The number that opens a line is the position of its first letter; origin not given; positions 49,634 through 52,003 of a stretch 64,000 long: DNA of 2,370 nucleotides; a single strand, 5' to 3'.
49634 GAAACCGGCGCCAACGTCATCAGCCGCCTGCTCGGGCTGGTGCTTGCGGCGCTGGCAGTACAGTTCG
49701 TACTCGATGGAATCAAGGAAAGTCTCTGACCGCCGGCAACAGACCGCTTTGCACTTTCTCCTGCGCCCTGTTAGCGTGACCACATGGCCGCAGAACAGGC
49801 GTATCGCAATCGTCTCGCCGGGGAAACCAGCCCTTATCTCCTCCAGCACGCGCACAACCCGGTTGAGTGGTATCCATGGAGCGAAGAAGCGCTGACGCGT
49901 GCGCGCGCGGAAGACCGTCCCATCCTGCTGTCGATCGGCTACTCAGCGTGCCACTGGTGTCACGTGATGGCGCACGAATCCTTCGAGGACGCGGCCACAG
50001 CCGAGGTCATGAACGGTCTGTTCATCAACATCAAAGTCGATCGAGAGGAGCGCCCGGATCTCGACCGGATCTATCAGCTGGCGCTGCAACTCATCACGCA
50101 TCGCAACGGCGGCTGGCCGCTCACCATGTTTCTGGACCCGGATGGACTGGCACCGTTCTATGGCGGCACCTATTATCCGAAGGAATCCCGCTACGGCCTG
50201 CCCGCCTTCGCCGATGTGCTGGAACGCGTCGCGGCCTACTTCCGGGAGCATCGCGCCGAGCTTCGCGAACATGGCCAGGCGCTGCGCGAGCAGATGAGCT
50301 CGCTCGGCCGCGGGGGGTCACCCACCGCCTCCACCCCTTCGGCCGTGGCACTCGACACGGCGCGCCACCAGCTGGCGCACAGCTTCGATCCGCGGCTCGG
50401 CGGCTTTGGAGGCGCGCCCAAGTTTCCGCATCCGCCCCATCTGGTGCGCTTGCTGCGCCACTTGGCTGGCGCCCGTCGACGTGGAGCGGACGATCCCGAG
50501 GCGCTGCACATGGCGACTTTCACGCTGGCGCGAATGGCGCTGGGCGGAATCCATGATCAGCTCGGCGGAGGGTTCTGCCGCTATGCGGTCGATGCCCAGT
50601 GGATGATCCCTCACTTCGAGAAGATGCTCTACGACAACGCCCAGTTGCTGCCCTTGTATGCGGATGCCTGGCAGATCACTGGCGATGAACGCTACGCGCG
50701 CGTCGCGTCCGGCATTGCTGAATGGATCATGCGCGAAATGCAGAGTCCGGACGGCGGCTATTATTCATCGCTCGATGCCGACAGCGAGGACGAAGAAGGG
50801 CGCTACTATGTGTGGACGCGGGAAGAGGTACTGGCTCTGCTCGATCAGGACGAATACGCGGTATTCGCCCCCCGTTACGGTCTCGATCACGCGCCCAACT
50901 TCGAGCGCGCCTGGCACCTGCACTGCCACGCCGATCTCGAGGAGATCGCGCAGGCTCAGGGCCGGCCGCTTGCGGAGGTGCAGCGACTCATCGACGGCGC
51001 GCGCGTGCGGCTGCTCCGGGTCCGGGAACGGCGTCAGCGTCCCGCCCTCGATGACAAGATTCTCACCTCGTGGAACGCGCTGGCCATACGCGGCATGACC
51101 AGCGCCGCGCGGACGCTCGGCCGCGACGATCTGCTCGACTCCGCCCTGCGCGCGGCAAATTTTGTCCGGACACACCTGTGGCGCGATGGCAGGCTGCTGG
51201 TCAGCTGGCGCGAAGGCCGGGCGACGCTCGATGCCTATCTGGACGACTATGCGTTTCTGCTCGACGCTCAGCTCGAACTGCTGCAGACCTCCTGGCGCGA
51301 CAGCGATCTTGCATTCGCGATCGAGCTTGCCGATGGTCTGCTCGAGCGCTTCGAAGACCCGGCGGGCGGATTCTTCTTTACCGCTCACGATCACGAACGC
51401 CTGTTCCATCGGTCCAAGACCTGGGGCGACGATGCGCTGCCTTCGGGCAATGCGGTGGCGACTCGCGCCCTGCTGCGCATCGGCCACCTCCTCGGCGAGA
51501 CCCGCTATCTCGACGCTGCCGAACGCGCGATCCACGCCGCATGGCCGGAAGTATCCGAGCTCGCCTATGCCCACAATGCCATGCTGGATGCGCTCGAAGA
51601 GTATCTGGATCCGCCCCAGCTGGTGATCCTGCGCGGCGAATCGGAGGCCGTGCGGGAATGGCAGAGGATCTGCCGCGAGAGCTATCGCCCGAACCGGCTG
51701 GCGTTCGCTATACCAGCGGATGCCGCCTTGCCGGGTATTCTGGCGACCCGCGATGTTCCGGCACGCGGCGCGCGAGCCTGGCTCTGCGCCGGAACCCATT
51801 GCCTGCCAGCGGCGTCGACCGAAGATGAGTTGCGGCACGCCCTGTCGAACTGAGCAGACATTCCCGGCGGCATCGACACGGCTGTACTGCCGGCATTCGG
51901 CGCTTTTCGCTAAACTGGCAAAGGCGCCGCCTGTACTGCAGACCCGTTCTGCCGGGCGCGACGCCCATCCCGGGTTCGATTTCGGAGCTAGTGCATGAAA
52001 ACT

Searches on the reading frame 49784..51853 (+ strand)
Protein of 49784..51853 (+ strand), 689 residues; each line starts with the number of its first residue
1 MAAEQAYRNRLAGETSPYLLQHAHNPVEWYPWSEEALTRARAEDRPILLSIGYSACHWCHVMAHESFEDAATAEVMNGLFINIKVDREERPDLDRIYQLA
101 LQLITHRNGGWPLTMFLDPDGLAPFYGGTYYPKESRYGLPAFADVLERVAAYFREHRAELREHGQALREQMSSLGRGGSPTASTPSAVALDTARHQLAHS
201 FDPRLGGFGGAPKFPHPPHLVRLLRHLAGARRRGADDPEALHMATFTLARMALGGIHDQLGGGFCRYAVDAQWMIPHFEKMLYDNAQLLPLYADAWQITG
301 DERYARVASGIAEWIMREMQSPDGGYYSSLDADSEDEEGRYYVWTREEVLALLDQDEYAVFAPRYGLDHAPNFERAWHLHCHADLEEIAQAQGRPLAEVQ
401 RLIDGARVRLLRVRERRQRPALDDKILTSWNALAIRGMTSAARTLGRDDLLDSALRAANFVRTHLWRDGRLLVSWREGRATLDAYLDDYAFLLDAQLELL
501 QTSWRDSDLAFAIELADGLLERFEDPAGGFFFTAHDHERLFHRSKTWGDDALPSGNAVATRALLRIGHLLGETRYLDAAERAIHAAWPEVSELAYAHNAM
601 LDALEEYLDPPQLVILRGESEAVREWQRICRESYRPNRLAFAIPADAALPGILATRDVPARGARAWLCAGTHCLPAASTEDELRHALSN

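Call 78: search_protein_families(library=pfam, proteins=[window:49784-51853:+], max_evalue=0.00001)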
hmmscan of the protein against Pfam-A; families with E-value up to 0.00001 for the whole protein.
window:49784-51853:+ (689 aa): 2 families
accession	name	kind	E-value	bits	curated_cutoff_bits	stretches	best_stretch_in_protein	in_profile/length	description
PF03190.21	Thioredox_DsbH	-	7.6e-71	237.8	27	1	9-171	2-162/163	Protein of unknown function, DUF255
PF13899.12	Thioredoxin_7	-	2.9e-09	37.4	27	1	28-119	1-83/83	Thioredoxin-like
